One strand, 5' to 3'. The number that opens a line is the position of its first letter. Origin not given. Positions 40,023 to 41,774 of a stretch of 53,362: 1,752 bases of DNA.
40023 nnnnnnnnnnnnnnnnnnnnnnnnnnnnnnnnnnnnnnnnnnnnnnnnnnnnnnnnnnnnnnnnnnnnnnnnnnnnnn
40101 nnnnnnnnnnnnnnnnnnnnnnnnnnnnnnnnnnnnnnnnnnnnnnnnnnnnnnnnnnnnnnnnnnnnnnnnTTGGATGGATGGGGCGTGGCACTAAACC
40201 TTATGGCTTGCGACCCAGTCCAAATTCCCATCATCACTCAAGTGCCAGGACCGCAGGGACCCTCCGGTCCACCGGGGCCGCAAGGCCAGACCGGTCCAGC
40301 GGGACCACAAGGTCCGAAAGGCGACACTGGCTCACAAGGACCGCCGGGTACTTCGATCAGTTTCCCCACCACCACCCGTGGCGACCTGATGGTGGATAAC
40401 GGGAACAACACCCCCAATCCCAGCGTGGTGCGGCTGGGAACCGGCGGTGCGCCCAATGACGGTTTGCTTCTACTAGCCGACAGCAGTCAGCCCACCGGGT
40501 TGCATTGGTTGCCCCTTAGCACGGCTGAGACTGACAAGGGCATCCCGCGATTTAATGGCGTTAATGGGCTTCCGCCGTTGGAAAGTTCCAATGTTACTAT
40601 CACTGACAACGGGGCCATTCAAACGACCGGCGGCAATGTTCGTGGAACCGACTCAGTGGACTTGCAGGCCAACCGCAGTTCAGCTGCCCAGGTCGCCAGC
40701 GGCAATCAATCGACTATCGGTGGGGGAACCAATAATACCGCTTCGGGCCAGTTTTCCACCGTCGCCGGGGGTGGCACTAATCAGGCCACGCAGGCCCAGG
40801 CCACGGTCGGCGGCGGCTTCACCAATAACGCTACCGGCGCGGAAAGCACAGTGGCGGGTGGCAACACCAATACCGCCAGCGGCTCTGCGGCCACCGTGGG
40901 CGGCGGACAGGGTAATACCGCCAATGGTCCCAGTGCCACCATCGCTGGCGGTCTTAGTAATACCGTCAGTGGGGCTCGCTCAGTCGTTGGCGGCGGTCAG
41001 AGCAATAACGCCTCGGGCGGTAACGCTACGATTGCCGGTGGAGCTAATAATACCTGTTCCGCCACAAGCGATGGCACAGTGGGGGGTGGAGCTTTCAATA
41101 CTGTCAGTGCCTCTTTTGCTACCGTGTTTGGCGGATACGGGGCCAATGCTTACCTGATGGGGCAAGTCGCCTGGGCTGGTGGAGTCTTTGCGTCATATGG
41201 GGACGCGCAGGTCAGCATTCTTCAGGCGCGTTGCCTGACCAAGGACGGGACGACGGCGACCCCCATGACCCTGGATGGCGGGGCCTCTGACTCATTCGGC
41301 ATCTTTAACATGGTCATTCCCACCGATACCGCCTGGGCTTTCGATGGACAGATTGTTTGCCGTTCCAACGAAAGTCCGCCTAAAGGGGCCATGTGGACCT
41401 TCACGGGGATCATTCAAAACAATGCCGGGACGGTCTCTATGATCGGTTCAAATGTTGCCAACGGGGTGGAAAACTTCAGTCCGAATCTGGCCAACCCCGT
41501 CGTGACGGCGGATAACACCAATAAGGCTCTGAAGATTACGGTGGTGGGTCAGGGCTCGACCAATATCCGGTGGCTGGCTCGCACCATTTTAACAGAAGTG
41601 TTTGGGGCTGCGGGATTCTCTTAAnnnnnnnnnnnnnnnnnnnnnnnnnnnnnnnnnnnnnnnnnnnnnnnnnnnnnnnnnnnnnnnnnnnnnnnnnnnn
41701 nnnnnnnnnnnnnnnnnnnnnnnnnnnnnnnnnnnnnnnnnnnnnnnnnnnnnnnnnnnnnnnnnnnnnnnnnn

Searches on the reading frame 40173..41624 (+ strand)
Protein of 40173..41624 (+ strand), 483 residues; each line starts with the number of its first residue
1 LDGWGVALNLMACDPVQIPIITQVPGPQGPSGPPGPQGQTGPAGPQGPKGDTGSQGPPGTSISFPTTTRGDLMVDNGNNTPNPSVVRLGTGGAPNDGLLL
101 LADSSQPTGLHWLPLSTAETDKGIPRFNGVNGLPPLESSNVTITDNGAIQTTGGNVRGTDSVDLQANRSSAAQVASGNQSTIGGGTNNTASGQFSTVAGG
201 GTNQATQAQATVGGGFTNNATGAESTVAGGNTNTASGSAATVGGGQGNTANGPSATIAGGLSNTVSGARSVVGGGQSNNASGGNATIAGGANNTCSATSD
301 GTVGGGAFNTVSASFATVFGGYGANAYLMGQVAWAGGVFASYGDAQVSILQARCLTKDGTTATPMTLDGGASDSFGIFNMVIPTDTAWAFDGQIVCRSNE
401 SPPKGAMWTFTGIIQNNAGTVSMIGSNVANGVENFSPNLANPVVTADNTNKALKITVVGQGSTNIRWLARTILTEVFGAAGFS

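Call 18: search_protein_families(library=phrogs, proteins=[window:40173-41624:+], max_evalue=0.001)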
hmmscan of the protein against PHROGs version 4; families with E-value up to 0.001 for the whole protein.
window:40173-41624:+ (483 aa): 4 families
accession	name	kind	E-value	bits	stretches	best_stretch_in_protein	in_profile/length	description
phrog_10972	-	tail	2.4e-07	31.6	1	24-62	155-193/343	tail fiber protein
phrog_819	-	tail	4.3e-07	29.5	1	26-297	636-832/1024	tail protein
phrog_18350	-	tail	4.8e-07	30.7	1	23-65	157-199/253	tail fiber protein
phrog_1658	-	unknown function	6.9e-05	23.7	1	26-76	76-127/239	-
